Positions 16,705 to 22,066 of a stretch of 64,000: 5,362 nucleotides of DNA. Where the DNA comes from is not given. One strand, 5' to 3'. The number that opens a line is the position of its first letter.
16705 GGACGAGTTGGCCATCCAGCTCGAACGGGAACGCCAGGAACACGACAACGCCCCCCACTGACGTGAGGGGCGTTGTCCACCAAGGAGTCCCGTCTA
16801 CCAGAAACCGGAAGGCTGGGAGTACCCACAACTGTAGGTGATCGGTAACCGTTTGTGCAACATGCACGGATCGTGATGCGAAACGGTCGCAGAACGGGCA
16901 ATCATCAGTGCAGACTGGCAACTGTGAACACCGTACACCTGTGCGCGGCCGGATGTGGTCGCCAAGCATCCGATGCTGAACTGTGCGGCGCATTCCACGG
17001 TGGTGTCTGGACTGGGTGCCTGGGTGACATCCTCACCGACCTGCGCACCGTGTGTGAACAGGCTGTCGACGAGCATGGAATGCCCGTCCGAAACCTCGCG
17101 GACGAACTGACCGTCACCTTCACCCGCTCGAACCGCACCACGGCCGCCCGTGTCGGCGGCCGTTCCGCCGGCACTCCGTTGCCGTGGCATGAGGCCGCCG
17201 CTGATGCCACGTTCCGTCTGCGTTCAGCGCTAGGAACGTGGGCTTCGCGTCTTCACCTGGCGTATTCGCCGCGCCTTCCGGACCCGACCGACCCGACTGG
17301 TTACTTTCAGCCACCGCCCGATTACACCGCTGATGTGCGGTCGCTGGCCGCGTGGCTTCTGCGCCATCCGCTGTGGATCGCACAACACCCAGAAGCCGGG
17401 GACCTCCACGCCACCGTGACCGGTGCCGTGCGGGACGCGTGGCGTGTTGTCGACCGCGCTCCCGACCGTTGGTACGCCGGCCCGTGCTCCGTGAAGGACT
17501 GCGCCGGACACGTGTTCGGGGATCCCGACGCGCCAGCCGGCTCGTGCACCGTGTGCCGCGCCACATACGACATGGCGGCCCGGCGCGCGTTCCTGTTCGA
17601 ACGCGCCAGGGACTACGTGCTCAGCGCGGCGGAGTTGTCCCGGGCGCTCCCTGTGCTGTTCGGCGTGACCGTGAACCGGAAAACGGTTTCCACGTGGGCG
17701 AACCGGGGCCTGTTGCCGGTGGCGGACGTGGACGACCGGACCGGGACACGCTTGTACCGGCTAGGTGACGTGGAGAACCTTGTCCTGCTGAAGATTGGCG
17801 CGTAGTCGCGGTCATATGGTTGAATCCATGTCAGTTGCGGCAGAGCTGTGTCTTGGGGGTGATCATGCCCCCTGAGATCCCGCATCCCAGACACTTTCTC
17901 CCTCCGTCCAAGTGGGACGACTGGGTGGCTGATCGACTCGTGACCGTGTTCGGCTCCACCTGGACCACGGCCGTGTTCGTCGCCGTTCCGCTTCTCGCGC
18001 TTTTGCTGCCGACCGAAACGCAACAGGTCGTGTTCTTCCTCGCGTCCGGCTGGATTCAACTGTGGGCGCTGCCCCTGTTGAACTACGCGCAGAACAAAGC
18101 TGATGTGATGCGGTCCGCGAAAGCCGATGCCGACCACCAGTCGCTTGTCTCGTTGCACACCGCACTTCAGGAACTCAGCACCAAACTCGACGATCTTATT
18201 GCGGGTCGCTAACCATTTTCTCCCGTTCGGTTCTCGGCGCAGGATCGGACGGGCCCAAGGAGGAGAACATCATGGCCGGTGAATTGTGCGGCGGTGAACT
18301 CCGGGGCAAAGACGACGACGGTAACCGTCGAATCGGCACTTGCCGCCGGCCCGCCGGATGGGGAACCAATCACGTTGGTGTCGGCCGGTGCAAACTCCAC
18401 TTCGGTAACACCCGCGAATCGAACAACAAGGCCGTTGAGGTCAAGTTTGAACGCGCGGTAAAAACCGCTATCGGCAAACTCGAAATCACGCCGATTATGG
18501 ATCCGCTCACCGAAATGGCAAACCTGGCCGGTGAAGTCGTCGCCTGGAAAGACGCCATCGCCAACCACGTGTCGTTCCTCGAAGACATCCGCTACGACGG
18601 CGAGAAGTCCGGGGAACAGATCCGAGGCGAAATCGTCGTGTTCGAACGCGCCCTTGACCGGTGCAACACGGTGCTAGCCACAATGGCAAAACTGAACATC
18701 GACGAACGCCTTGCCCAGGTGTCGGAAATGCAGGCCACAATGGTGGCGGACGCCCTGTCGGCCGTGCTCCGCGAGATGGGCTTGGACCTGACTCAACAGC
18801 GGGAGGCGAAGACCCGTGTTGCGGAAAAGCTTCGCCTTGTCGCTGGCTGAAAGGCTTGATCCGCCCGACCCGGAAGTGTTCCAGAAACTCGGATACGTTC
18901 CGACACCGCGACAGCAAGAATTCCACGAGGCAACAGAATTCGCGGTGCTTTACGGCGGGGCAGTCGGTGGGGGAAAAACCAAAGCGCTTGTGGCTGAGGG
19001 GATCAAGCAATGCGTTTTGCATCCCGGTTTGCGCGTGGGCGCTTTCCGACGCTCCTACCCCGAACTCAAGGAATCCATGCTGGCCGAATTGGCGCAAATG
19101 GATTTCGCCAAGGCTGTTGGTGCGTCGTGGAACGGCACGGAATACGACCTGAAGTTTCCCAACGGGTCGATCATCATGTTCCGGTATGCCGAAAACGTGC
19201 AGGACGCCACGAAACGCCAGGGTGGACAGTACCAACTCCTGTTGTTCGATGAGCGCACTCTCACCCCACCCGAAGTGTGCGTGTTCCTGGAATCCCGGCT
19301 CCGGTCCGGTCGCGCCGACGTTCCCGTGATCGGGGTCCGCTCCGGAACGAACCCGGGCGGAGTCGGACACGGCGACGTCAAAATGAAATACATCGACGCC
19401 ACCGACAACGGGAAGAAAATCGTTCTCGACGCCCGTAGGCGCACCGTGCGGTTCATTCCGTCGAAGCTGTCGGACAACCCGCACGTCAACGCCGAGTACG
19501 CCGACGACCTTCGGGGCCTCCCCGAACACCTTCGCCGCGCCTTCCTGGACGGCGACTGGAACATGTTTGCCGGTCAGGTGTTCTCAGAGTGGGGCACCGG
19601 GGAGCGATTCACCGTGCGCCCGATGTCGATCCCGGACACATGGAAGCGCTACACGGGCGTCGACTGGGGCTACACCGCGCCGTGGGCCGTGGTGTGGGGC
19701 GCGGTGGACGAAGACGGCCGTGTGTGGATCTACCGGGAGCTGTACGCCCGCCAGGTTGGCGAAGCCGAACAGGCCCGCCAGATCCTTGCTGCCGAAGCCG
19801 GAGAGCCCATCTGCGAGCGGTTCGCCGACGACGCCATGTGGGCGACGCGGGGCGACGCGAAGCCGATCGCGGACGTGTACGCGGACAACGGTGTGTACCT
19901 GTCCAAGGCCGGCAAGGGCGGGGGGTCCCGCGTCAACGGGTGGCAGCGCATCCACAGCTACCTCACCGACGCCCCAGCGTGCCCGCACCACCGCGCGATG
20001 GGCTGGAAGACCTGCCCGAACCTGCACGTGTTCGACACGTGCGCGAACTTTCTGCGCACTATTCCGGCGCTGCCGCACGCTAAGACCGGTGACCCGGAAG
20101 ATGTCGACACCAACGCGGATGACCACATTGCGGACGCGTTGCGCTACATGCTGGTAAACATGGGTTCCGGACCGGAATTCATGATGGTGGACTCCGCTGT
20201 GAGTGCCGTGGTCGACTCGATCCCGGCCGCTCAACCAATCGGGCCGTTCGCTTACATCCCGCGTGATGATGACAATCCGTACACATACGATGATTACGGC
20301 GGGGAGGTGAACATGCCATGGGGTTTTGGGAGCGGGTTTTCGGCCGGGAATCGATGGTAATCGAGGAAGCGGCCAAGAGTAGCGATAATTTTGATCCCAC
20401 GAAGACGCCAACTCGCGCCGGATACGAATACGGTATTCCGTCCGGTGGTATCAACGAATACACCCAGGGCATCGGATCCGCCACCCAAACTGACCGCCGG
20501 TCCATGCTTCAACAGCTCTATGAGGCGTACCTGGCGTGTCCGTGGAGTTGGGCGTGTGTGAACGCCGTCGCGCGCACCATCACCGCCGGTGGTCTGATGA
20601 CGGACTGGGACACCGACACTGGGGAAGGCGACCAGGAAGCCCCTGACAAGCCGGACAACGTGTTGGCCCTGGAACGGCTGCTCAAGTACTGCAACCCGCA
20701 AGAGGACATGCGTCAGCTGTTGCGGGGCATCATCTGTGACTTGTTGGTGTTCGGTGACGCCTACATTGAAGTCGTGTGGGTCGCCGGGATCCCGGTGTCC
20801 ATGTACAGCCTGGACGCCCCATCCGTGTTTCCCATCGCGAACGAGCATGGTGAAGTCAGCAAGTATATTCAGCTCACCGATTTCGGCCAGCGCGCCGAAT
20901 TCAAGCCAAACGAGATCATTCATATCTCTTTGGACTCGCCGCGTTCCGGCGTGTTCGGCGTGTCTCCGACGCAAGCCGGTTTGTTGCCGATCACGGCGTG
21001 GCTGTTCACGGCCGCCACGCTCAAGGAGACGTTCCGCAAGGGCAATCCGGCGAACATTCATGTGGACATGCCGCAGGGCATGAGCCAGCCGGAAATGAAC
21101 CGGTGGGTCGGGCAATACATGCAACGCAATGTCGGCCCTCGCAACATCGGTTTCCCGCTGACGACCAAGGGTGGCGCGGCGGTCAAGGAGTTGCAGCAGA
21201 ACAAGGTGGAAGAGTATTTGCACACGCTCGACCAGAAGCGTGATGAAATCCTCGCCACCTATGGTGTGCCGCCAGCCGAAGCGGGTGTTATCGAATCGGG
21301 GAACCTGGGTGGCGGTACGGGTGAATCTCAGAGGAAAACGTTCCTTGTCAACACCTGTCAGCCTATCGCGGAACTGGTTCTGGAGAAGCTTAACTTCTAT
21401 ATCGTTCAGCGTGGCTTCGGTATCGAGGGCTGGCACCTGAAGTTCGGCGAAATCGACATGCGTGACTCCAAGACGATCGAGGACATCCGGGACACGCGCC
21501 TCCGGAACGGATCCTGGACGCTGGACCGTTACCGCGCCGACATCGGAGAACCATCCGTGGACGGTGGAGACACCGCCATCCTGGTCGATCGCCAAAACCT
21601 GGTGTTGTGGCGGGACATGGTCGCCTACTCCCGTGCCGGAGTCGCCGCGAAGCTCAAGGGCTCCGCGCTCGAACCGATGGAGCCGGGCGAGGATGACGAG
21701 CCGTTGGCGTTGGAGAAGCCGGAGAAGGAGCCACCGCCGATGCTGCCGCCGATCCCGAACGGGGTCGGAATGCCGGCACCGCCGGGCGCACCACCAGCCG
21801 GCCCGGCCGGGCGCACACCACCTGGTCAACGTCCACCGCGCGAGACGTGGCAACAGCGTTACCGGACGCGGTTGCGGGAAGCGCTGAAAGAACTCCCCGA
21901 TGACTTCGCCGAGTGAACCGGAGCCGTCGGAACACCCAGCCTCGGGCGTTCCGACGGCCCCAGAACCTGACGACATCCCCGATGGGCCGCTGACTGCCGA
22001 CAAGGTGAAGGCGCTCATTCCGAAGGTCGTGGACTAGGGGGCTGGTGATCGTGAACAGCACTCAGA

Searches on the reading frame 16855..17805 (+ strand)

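Call 58: search_protein_families(library=phrogs, proteins=[window:16855-17805:+], max_evalue=0.001)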
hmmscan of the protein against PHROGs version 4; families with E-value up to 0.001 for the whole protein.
window:16855-17805:+ (316 aa): 5 families
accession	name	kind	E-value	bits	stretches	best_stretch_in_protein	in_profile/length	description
phrog_908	-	unknown function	1.3e-43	150.4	1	78-309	80-306/361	-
phrog_1467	-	unknown function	6.3e-16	59.6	1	61-240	23-203/226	-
phrog_12885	-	unknown function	1.4e-08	35.5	1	96-204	38-128/203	-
phrog_8013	-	unknown function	1.1e-06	29.8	1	154-295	83-210/231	-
phrog_2474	-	transcription regulation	0.00012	23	1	233-307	27-93/118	MerR-like transcriptional regulator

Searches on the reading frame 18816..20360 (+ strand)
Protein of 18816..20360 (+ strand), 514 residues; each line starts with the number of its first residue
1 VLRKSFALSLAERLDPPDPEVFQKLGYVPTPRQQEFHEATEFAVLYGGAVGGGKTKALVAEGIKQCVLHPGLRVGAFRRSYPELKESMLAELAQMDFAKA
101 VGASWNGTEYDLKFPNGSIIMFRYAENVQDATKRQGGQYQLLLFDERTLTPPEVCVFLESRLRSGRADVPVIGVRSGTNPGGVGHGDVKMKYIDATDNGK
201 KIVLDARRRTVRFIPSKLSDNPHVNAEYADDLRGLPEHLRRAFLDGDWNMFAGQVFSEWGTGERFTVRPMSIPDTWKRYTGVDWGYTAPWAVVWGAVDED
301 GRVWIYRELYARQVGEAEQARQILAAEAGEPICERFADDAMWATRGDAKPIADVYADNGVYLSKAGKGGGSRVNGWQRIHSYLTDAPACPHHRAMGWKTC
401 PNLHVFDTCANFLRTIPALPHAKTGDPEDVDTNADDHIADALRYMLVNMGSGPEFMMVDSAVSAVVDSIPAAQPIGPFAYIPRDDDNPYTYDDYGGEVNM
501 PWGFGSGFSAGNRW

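Call 34: search_protein_families(library=pfam, proteins=[window:18816-20360:+], max_evalue=0.001)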
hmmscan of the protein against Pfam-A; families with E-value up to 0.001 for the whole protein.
window:18816-20360:+ (514 aa): 1 family
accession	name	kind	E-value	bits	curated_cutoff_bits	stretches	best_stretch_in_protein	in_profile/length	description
PF03237.21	Terminase_6N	-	0.00021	21.4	22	1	46-152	2-110/215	Terminase large subunit, T4likevirus-type, N-terminal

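Call 52: search_dna_similar(query=window:18816-20360:+, collection=phages, mode=protein, max_rows=12)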
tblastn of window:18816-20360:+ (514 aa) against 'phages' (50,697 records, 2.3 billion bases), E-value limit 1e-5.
Records with a match: 771; places in all: 772; records where one place covers at least 80% of the query: 382.
Best place of each record, by identity: <60% 771.
By first word of the organism name: Pseudomonas 159; Arthrobacter 80; Escherichia 58; Salmonella 50; Streptomyces 46; Xanthomonas 41; Stenotrophomonas 38; Clostridium 32; Achromobacter 27; Vibrio 26; and 57 more.
By host as written in the record: Arthrobacter sp. ATCC 21022 62; - 61; Pseudomonas aeruginosa 58; Pseudomonas aeruginosa PAO1 32; Clostridium sporogenes ATCC-15579 30; Escherichia coli 23; Stenotrophomonas maltophilia 18; Salmonella enterica subsp. enterica serovar Enteritidis PT1 14; and 211 more.
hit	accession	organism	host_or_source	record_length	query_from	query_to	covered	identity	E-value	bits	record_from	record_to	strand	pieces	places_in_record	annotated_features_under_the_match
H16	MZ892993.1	Pelagibacter phage HTVC033P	Candidatus Pelagibacter sp. HTCC1062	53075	33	455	82%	36.9%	5e-75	263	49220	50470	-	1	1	terminase large subunit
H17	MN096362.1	Arthrobacter phage Vibaki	Arthrobacter globiformis NRRL B-2979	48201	13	449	85%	34.5%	6e-58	214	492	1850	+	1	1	2: terminase | 1: helix-turn-helix DNA binding domain protein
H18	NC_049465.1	Arthrobacter phage Vibaki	Arthrobacter globiformis NRRL B-2979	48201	13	449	85%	34.5%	6e-58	214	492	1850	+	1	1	2: terminase large subunit | 1: helix-turn-helix DNA binding domain protein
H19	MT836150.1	Bacteriophage sp.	human fecal samples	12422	29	453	83%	34.9%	7e-53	199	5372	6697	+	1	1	record has no annotation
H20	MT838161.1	Bacteriophage sp.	human fecal samples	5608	29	453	83%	34.8%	3e-53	199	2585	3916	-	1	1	record has no annotation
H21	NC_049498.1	Arthrobacter phage Abba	Arthrobacter globiformis B-2979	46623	27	449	82%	34.5%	3e-56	209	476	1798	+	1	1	2: terminase large subunit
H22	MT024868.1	Arthrobacter phage Abba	Arthrobacter globiformis B-2979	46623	27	449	82%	34.5%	3e-56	209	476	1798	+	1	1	2: terminase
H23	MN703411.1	Arthrobacter phage DrYang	Arthrobacter sp. ATCC 21022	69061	27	448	82%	34.5%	2e-56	209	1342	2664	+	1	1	3: terminase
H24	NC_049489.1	Arthrobacter phage DrYang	Arthrobacter sp. ATCC 21022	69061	27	448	82%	34.5%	2e-56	209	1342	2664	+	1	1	3: terminase large subunit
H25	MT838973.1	Bacteriophage sp.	human fecal samples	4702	29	453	83%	34.0%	4e-52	196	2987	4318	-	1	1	record has no annotation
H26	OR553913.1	Arthrobacter phage Hirko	Arthrobacter globiformis NRRL B-2779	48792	19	449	84%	33.5%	1e-57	213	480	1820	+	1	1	2: terminase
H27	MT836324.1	Bacteriophage sp.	human fecal samples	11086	29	453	83%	33.9%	1e-52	197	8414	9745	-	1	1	record has no annotation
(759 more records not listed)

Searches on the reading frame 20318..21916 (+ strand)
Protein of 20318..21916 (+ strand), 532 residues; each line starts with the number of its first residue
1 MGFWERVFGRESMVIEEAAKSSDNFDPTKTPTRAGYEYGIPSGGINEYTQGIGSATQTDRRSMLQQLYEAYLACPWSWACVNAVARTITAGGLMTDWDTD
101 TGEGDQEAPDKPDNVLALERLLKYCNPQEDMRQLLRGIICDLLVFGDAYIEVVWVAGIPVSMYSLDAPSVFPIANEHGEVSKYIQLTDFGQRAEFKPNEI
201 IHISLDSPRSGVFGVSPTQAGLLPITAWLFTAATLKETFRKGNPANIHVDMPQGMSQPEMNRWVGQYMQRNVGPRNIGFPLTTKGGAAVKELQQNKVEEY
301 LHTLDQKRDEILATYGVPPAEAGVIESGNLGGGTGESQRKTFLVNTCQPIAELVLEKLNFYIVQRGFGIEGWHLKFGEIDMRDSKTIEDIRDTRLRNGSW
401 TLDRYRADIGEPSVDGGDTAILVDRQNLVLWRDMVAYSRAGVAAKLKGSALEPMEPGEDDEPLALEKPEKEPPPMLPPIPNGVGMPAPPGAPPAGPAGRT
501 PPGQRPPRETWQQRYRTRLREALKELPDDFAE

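Call 11: search_dna_similar(query=window:20318-21916:+, collection=phages, mode=protein, max_rows=15)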
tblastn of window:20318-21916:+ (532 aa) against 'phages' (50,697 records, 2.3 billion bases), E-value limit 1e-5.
Records with a match: 170; places in all: 170; records where one place covers at least 80% of the query: 0.
Best place of each record, by identity: <60% 170.
By first word of the organism name: Streptomyces 125; Moraxella 19; Bacillus 13; Caudoviricetes 3; Burkholderia 3; Marinomonas 2; Xanthomonas 1; Parageobacillus 1; Vibrio 1; Methanobacterium 1; and 1 more.
By host as written in the record: Streptomyces griseus ATCC 10137 50; Streptomyces lividans JI 1326 29; Moraxella catarrhalis 19; Streptomyces viridochromogenes DSM40736 12; Streptomyces sanglieri UNT16F27A 9; Streptomyces griseofuscus ATCC 23916 7; Streptomyces mirabilis NRRL B-2400 7; - 6; and 15 more.
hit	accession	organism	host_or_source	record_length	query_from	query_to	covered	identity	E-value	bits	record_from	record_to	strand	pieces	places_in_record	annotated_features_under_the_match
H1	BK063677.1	Caudoviricetes sp. vir080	Methanobacteriales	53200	64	418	67%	25.2%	2e-15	86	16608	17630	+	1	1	portal protein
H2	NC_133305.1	Caudoviricetes sp. vir080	Methanobacteriales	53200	64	418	67%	25.2%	2e-15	86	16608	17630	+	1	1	portal protein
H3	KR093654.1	Moraxella phage Mcat30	Moraxella catarrhalis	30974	69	419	66%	23.7%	8e-6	55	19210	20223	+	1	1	portal protein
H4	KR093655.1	Moraxella phage Mcat31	Moraxella catarrhalis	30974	69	419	66%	23.7%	8e-6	55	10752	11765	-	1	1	portal protein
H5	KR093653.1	Moraxella phage Mcat29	Moraxella catarrhalis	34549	69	419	66%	23.7%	8e-6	55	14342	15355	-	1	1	portal protein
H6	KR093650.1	Moraxella phage Mcat26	Moraxella catarrhalis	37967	69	419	66%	23.7%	8e-6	55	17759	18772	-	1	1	portal protein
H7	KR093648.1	Moraxella phage Mcat24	Moraxella catarrhalis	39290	69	419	66%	23.7%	8e-6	55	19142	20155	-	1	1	portal protein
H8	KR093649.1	Moraxella phage Mcat25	Moraxella catarrhalis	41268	69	419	66%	23.7%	8e-6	55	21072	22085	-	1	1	portal protein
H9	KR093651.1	Moraxella phage Mcat27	Moraxella catarrhalis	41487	69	419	66%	23.7%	8e-6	55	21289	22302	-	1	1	hypothetical protein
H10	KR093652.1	Moraxella phage Mcat28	Moraxella catarrhalis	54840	69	419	66%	23.7%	8e-6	55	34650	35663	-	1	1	portal protein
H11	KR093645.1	Moraxella phage Mcat21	Moraxella catarrhalis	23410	69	419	66%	23.7%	9e-6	55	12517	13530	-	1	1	portal protein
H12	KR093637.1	Moraxella phage Mcat13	Moraxella catarrhalis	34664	69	419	66%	23.7%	9e-6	55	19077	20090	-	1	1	portal protein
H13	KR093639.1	Moraxella phage Mcat15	Moraxella catarrhalis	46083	69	419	66%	23.7%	9e-6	55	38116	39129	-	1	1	portal protein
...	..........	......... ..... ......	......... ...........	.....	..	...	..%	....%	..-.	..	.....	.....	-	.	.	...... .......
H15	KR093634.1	Moraxella phage Mcat10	Moraxella catarrhalis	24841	69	419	66%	23.7%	9e-6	55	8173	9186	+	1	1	portal protein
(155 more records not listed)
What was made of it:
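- The gene lies about 10 kb from the terminase and portal genes (calls 11, 52), in a block of small early-type genes with its own promoter and terminator.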

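Call 63: find_related_loci(query=window:20318-21916:+, collection=genome_contigs, flank=2000)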
Query window:20318-21916:+ (532 aa) in genome_contigs; peptide patterns used: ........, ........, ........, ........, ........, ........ (x = any residue, [..] = any of these).
27 stretches matched a pattern, but none encodes a relative of the query by tblastn (E <= 1e-3).
